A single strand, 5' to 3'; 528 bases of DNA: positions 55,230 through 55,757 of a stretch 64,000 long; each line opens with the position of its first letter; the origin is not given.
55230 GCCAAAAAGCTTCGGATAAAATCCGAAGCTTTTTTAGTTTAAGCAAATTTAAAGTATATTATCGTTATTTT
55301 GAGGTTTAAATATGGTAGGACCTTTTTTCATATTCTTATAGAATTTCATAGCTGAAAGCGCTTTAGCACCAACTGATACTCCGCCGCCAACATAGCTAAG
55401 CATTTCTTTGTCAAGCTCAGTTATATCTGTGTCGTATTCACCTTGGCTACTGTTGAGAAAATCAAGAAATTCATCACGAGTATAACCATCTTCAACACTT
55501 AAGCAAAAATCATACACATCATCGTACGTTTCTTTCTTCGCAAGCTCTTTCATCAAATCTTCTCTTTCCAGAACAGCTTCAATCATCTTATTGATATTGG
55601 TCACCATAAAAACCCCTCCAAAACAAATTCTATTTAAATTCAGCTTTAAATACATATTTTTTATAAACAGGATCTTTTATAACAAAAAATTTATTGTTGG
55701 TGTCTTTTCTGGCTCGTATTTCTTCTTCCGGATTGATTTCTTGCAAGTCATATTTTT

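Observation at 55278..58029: Membrane-anchored AAA+ ATPase co-transcribed with a Nif11-type leader peptide: candidate undescribed peptide-handling module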

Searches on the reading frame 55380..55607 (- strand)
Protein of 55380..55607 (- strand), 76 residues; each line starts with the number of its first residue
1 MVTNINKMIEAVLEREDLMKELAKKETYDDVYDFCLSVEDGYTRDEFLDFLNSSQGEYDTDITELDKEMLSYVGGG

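Call 33: find_homologous_proteins(query=A3, max_evalue=0.01)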
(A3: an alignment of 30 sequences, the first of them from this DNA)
Query A3 (30 sequences) (76 aa, profile of the alignment): 15 proteins with E <= 0.01 among 997 candidates.
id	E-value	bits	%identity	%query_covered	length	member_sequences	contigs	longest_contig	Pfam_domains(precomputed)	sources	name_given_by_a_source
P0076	1.1e-25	108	78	100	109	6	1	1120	-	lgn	-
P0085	9.0e-25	105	68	96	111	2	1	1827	-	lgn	-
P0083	9.5e-25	104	70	100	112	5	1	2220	-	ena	-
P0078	1.8e-24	104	68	100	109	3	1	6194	-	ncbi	-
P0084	2.5e-24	103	67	100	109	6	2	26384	-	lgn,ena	-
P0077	2.7e-24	103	67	95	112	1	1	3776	-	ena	-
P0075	7.1e-24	102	100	100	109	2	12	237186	-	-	-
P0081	7.1e-24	102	72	100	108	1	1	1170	-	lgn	-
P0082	1.1e-23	101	67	100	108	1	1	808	-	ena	-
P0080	1.3e-23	101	72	100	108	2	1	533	-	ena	-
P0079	2.6e-22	97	67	100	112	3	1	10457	-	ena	-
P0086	8.9e-22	95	65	100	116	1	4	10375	-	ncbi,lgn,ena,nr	ncbi:MAG: hypothetical protein IJJ04_03135 [Clostridia bacterium]|nr:hypothetical protein [Clostridi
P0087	1.9e-20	91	35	66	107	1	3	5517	-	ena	-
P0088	4.0e-15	74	36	67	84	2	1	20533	-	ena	-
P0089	8.1e-12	63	37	59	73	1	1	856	-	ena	-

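Call 44: search_protein_representatives(alignment_id=A3)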
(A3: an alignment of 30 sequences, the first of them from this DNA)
Query: 30 sequences, 76 profile positions. Proteins with E-value up to 0.001 (for the whole library): 567; up to 1e-10: 136; up to 1e-30: 0. The best 150 are listed.
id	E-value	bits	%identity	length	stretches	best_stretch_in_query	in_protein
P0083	3.0e-25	104.4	-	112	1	1-76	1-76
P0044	4.7e-24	100.6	-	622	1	1-76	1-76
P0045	2.9e-23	98.1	-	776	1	1-76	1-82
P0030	3.3e-23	97.9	-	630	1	1-76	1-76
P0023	5.3e-23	97.3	-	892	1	1-76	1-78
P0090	1.2e-21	93.0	-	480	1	1-76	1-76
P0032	2.3e-21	92.0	-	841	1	1-76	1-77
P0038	3.6e-21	91.4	-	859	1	2-76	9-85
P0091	3.9e-21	91.3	-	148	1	2-76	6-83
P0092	5.7e-21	90.7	-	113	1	1-76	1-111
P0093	1.1e-20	89.9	-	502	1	1-76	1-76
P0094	2.4e-20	88.7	-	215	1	2-76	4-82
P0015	2.7e-20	88.6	-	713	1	2-76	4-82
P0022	7.5e-20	87.2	-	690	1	2-76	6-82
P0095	1.1e-18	83.4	-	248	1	1-57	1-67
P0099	4.4e-17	78.3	-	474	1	1-76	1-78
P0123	2.1e-14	69.7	-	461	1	1-76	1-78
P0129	7.4e-14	67.9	-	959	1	1-76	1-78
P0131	8.8e-14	67.7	-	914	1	1-76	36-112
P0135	1.9e-13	66.6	-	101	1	1-76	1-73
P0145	5.2e-13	65.2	-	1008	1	2-76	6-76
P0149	6.6e-13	64.9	-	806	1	1-76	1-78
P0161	3.9e-12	62.5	-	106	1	1-76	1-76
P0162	3.9e-12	62.4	-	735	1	1-76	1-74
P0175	9.6e-12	61.2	-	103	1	1-76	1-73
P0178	1.0e-11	61.1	-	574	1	2-76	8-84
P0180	1.2e-11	60.8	-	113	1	1-76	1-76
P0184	2.0e-11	60.1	-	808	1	1-76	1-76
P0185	2.2e-11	60.0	-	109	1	1-76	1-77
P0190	2.8e-11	59.7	-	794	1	1-76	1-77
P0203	6.7e-11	58.5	-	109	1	1-76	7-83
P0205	7.2e-11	58.4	-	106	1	2-76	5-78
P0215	1.5e-10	57.4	-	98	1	1-76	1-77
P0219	2.0e-10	57.0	-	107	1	1-76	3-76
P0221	2.4e-10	56.7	-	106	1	1-76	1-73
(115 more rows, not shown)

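Call 47: search_protein_families(library=ncbifam, proteins=[P0175, P0180, P0185, P0203, P0205, P0215, P0219, P0221, P0135, P0161], max_evalue=1)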
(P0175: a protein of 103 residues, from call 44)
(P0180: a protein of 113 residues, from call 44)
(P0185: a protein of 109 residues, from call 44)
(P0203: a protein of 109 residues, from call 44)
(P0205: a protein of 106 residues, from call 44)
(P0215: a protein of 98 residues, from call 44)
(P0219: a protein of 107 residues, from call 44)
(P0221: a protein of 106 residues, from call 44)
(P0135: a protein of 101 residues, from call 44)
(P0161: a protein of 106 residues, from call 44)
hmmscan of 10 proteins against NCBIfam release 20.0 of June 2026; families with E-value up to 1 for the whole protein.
P0175 (103 aa): 3 families
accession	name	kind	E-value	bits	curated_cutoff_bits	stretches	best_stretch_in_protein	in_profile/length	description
TIGR03798.1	leader_Nif11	subfamily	7.3e-09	35.8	32.3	1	3-73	4-68/68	Nif11-like leader peptide family RiPP precursor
TIGR03893.1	lant_SP_1948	subfamily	0.0039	17.5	32.95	1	60-101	11-52/61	lichenicidin A2 family type 2 lantibiotic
TIGR03949.1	bact_IIb_cerein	subfamily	0.0039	16.9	21.5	1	61-97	3-44/45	class IIb bacteriocin, lactobin A/cerein 7B family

P0180 (113 aa): 2 families
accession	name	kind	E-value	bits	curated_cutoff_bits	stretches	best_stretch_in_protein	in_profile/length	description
TIGR03798.1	leader_Nif11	subfamily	2.6e-06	27.6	32.3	1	3-76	4-68/68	Nif11-like leader peptide family RiPP precursor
NF038167.1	cyan_ocin_like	subfamily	0.12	12.6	32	1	61-85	7-32/72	CTB family bacteriocin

P0185 (109 aa): 10 families
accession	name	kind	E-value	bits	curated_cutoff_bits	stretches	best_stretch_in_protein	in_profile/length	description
TIGR03798.1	leader_Nif11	subfamily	1.1e-09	38.4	32.3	1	3-77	4-68/68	Nif11-like leader peptide family RiPP precursor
TIGR04497.1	GRASP_targ_2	subfamily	0.0018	18.3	32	1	60-78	9-27/50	putative ATP-grasp target RiPP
TIGR03949.1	bact_IIb_cerein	subfamily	0.0025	17.6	21.5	1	65-102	3-42/45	class IIb bacteriocin, lactobin A/cerein 7B family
TIGR04149.1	GG_sam_targ_CFB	domain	0.015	15.2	25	1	59-101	10-40/43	TIGR04149 family rSAM-modified RiPP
TIGR02715.1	amido_AtzE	subfamily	0.019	13.9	425.75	1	39-103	114-175/452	AtzE family amidohydrolase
NF038167.1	cyan_ocin_like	subfamily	0.025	14.7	32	1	64-78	9-23/72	CTB family bacteriocin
TIGR03828.1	pfkB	equivalog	0.03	13.3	292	1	56-102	100-149/305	1-phosphofructokinase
NF000539.0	plantaricin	subfamily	0.058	13.9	29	1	64-84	22-41/69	plantaricin C family lantibiotic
NF038048.1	DIP1984_fam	subfamily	0.058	13.5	70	1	2-62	13-68/149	DIP1984 family protein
TIGR00456.1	argS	equivalog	0.18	10.1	261.65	1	6-79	200-275/569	arginine--tRNA ligase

P0203 (109 aa): 9 families
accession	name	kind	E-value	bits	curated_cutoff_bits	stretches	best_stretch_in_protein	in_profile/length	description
TIGR03798.1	leader_Nif11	subfamily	2.7e-07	30.7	32.3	1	9-83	4-68/68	Nif11-like leader peptide family RiPP precursor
NF009207.0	PRK12556.1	equivalog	0.042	12.7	479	1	8-72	217-278/332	tryptophan--tRNA ligase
TIGR01847.1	bacteriocin_sig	domain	0.052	14.2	15.7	1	71-83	3-15/15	bacteriocin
NF000539.0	plantaricin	subfamily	0.052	14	29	1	70-99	22-52/69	plantaricin C family lantibiotic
TIGR03793.1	leader_NHLP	domain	0.055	13.3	50.9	1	42-83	36-77/77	NHLP leader peptide family RiPP precursor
TIGR04495.1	RiPP_XyeA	equivalog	0.068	13.3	33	1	56-86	12-41/50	XyeA family cyclophane-containing RiPP triceptide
TIGR03949.1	bact_IIb_cerein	subfamily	0.089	12.6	21.5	1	71-87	3-19/45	class IIb bacteriocin, lactobin A/cerein 7B family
NF038034.1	lactGbeta_entB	subfamily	0.11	12.8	37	1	72-85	1-14/38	lactococcin G-beta/enterocin 1071B family bacteriocin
NF046113.1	BLP_Lacticasei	subfamily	0.11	12.5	40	1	65-84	5-24/46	bacteriocin-like peptide, LSEI_2386 family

P0205 (106 aa): 11 families
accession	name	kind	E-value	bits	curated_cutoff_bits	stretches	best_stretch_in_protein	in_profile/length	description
TIGR03798.1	leader_Nif11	subfamily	7.4e-08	32.5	32.3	1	6-78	4-68/68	Nif11-like leader peptide family RiPP precursor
TIGR03949.1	bact_IIb_cerein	subfamily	0.00025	20.8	21.5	1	64-101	1-36/45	class IIb bacteriocin, lactobin A/cerein 7B family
NF000539.0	plantaricin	subfamily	0.00052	20.4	29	1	55-90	10-49/69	plantaricin C family lantibiotic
TIGR01163.1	rpe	equivalog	0.0014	18.1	212.6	1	37-94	132-190/211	ribulose-phosphate 3-epimerase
NF058617.1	chaperone_FapA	equivalog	0.004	17.5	110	1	63-94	70-99/146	functional amyloid chaperone FapA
TIGR03893.1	lant_SP_1948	subfamily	0.0048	17.2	32.95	1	62-101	8-50/61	lichenicidin A2 family type 2 lantibiotic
NF038167.1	cyan_ocin_like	subfamily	0.0063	16.7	32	1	62-86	6-30/72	CTB family bacteriocin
TIGR01847.1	bacteriocin_sig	domain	0.0073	16.8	15.7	1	64-78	1-15/15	bacteriocin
NF038163.1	bactofencin_A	equivalog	0.019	15.2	35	1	56-78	3-24/45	bactofencin A family cationic bacteriocin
TIGR03898.1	lanti_MRSA_kill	subfamily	0.057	13.4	23.5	1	64-78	30-44/44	mersacidin/lichenicidin family type 2 lantibiotic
TIGR04569.1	arch_SelU_Cterm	equivalog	0.074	12.9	180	1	9-67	139-196/217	selenouridine synthase SelU-like subunit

P0215 (98 aa): 5 families
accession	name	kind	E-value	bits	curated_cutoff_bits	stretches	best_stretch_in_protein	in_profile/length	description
TIGR03798.1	leader_Nif11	subfamily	1.2e-05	25.5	32.3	1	3-77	4-68/68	Nif11-like leader peptide family RiPP precursor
TIGR01245.1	trpD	equivalog_domain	0.0011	18.3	199.05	1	25-97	28-98/330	anthranilate phosphoribosyltransferase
TIGR01265.1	tyr_nico_aTase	subfamily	0.029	13.4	292.45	1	3-85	29-113/403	tyrosine/nicotianamine family aminotransferase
TIGR02220.1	phg_TIGR02220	hypoth_equivalog_domain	0.089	13.2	66.65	1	21-53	15-46/77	phage conserved hypothetical protein, C-terminal domain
NF038154.3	lanthi_III_a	subfamily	0.43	11.2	22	0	69-94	12-36/41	class III lanthipeptide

P0219 (107 aa): 2 families
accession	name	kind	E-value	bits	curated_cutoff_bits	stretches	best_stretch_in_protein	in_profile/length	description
TIGR03798.1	leader_Nif11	subfamily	0.0011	19.1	32.3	1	7-76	6-68/68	Nif11-like leader peptide family RiPP precursor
NF040581.1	cas_Crn1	equivalog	0.035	13.8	125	1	34-103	69-129/178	CRISPR-associated ring nuclease Crn1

P0221 (106 aa): 5 families
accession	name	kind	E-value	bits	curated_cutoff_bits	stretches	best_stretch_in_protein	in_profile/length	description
TIGR03798.1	leader_Nif11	subfamily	5.5e-10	39.4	32.3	1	3-73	4-68/68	Nif11-like leader peptide family RiPP precursor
NF046032.1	TransRegSlrRBacil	equivalog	0.00097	19.2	250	1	24-90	72-139/149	HTH-type transcriptional regulator SlrR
TIGR01264.1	tyr_amTase_E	equivalog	0.048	12.5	474.25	1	9-88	44-121/403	tyrosine transaminase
TIGR01265.1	tyr_nico_aTase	subfamily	0.069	12.1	292.45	1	10-85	45-117/403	tyrosine/nicotianamine family aminotransferase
TIGR03949.1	bact_IIb_cerein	subfamily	0.71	9.7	21.5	1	61-102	3-35/45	class IIb bacteriocin, lactobin A/cerein 7B family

P0135 (101 aa): 3 families
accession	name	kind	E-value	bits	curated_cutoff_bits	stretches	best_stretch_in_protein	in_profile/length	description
TIGR03798.1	leader_Nif11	subfamily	8.4e-06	26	32.3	1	4-73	5-68/68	Nif11-like leader peptide family RiPP precursor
TIGR00759.1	aceE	equivalog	0.035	12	859.9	1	25-79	312-365/885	pyruvate dehydrogenase (acetyl-transferring), homodimeric type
NF053742.1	LipS1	equivalog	0.14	11.7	230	1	15-72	66-125/268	LipS1 family lipoyl synthase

P0161 (106 aa): 10 families
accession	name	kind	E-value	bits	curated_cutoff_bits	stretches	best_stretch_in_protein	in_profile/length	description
TIGR03798.1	leader_Nif11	subfamily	1.1e-09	38.4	32.3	1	3-76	4-68/68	Nif11-like leader peptide family RiPP precursor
TIGR04495.1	RiPP_XyeA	equivalog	0.0031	17.6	33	1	57-81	19-40/50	XyeA family cyclophane-containing RiPP triceptide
NF045956.1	restrict_UpaP162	equivalog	0.015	14.9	100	1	2-64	14-73/225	UpaP162 family type II restriction enzyme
TIGR03793.1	leader_NHLP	domain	0.034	14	50.9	1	45-76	45-77/77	NHLP leader peptide family RiPP precursor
TIGR01847.1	bacteriocin_sig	domain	0.035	14.8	15.7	1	64-76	3-15/15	bacteriocin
NF038167.1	cyan_ocin_like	subfamily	0.066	13.4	32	1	60-76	6-22/72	CTB family bacteriocin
NF000539.0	plantaricin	subfamily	0.075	13.5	29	1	55-80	15-40/69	plantaricin C family lantibiotic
NF041923.1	QatA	equivalog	0.079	11.6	600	1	6-83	99-174/628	Qat anti-phage system ATPase QatA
NF003755.0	PRK05346.2-6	equivalog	0.1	11.4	563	1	6-62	107-161/310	Na(+)-translocating NADH-quinone reductase subunit C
NF046113.1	BLP_Lacticasei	subfamily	0.13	12.2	40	1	62-76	9-23/46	bacteriocin-like peptide, LSEI_2386 family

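Call 48: search_protein_families(library=pfam, proteins=[P0129, P0131, P0145, P0149, P0162, P0184, P0190, P0099, P0123, P0178], max_evalue=0.01)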
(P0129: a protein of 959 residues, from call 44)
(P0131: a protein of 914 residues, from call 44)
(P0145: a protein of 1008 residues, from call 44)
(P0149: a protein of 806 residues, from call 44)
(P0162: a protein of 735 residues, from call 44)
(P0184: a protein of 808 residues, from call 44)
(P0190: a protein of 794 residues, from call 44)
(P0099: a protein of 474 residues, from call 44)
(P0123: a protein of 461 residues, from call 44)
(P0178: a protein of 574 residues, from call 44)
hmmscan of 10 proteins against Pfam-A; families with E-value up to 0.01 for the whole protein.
P0129 (959 aa): 5 families
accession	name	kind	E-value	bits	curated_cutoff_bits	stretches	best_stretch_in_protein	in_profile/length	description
PF07435.16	YycH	-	4.2e-05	23.2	27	1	83-194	220-327/438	YycH protein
PF16640.11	Big_3_5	-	0.0004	21.3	35.5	0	606-633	59-87/88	Bacterial Ig-like domain (group 3)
PF02012.26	BNR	-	0.0004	20.4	27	0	819-828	2-11/12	BNR/Asp-box repeat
PF00041.27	fn3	-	0.0012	19.4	25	0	818-844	35-64/84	Fibronectin type III domain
PF03174.19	CHB_HEX_C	-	0.0013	19.1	23.6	0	817-831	37-51/76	Chitobiase/beta-hexosaminidase C-terminal domain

P0131 (914 aa): 2 families
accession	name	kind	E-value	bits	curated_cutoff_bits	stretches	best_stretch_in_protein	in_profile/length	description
PF02012.26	BNR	-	0.0012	18.9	27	0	774-783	2-11/12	BNR/Asp-box repeat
PF21471.3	Reelin_subrepeat-B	-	0.0038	17.4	27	0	841-865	52-76/127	Reelin subrepeat B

P0145 (1008 aa): 2 families
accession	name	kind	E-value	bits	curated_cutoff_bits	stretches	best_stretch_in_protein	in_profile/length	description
PF00443.35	UCH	-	6.8e-15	55.8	23.9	1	192-673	2-246/254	Ubiquitin carboxyl-terminal hydrolase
PF01661.27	Macro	-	2.9e-11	43.8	22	1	809-933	1-108/118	Macro domain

P0149 (806 aa): 2 families
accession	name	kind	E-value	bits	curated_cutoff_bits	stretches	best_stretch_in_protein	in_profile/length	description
PF02012.26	BNR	-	0.00026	20.9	27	0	746-755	2-11/12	BNR/Asp-box repeat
PF21471.3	Reelin_subrepeat-B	-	0.0064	16.7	27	0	742-761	60-79/127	Reelin subrepeat B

P0162 (735 aa): 2 families
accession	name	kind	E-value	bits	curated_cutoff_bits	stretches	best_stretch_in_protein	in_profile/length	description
PF03174.19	CHB_HEX_C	-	0.00058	20.2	23.6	0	586-602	36-52/76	Chitobiase/beta-hexosaminidase C-terminal domain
PF02012.26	BNR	-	0.0029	17.8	27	0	589-598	2-11/12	BNR/Asp-box repeat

P0184 (808 aa): 6 families
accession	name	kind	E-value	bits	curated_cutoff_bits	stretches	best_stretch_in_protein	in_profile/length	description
PF03174.19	CHB_HEX_C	-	0.00048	20.5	23.6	0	664-680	36-52/76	Chitobiase/beta-hexosaminidase C-terminal domain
PF00041.27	fn3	-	0.00071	20.2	25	0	662-692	31-64/84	Fibronectin type III domain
PF16656.11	Pur_ac_phosph_N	-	0.003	18.5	30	0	670-706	54-84/93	Purple acid Phosphatase, N-terminal domain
PF21471.3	Reelin_subrepeat-B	-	0.0037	17.5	27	0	733-762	51-80/127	Reelin subrepeat B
PF18182.6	mCpol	-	0.0051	17.6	26.4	0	120-202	9-92/114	minimal CRISPR polymerase domain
PF02012.26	BNR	-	0.0086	16.4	27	0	746-755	2-11/12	BNR/Asp-box repeat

P0190 (794 aa): 2 families
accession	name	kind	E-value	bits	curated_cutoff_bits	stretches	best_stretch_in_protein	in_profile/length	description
PF20492.3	ERM_helical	-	0.0042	17.6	40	1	189-303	3-117/120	Ezrin/radixin/moesin, alpha-helical domain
PF10439.15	Bacteriocin_IIc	-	0.0056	17.1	27.1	0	64-104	5-41/59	Bacteriocin class II with double-glycine leader peptide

P0099 (474 aa): 0 families

P0123 (461 aa): 2 families
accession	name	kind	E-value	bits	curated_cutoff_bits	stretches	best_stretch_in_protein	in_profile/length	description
PF00443.35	UCH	-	1.5e-21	77.6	23.9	2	169-257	2-95/254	Ubiquitin carboxyl-terminal hydrolase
PF13423.12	UCH_1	-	0.00028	21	22.2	0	169-198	2-31/317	Ubiquitin carboxyl-terminal hydrolase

P0178 (574 aa): 2 families
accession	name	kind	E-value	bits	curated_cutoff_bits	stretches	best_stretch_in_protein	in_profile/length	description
PF00443.35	UCH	-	9.6e-21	75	23.9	1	261-569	2-254/254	Ubiquitin carboxyl-terminal hydrolase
PF01975.23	SurE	-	0.0017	18.6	22.1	1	81-133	91-144/189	Survival protein SurE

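Call 61: find_encoding_contigs(protein=P0185, flank=8000, max_places=3)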
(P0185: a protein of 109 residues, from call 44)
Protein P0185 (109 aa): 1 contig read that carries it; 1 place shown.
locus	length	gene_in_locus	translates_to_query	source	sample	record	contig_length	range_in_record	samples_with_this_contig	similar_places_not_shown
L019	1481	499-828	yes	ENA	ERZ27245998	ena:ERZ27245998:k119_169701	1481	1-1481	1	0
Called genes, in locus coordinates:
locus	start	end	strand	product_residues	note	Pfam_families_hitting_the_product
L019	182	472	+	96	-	-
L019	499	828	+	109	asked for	PF07862:Nif11 (weak)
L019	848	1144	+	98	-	-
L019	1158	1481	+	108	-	?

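Call 82: find_encoding_contigs(protein=P0221, flank=10000, max_places=3)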
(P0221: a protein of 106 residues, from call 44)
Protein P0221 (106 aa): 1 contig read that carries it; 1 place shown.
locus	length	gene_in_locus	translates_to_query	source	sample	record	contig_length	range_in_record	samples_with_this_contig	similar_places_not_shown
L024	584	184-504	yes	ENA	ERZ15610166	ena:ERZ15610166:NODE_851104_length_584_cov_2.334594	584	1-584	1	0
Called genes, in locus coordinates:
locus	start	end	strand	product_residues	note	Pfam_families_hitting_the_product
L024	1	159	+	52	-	?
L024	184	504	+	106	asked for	PF07862:Nif11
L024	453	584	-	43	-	?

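Call 83: find_encoding_contigs(protein=P0178, flank=10000, max_places=2)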
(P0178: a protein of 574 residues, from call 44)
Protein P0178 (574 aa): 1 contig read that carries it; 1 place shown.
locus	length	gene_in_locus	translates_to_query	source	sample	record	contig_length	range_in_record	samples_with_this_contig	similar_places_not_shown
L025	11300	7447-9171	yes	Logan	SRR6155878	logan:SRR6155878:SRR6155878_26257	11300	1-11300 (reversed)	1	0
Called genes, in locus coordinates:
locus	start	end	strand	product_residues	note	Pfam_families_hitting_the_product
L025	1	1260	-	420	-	?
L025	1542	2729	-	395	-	-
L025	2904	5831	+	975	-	PF00672:HAMP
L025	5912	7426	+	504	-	PF02493:MORN (faint)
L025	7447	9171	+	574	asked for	PF00443:UCH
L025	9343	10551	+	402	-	PF07833:Cu_amine_oxidN1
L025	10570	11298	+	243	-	?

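Call 87: search_protein_families(library=padloc, proteins=[P0090, P0178, P0145], max_evalue=0.001)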
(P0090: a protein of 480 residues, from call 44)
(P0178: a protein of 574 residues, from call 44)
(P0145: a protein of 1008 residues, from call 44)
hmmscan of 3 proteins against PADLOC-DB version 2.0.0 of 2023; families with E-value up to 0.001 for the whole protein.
P0090 (480 aa): 0 families

P0178 (574 aa): 0 families

P0145 (1008 aa): 0 families

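Call 88: search_protein_families(library=pfam, proteins=[P0090], max_evalue=1)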
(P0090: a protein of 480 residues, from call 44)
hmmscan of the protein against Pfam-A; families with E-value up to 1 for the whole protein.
P0090 (480 aa): 4 families
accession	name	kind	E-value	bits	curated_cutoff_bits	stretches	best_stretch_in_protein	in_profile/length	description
PF22708.2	S1CSD-TOTE-1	-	0.047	13.6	27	1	267-326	2-59/65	S1/CSD-like domain 1 of the TOTE conflict systems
PF22416.2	Lmo2445-like_C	-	0.1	13.7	27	1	248-291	9-52/94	Lmo2445-like, C-terminal domain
PF00910.28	RNA_helicase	-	0.21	12.5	21.5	1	374-428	30-87/105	RNA helicase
PF05184.20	SapB_1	-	0.21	12.1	25.2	0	170-184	19-33/38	Saposin-like type B, region 1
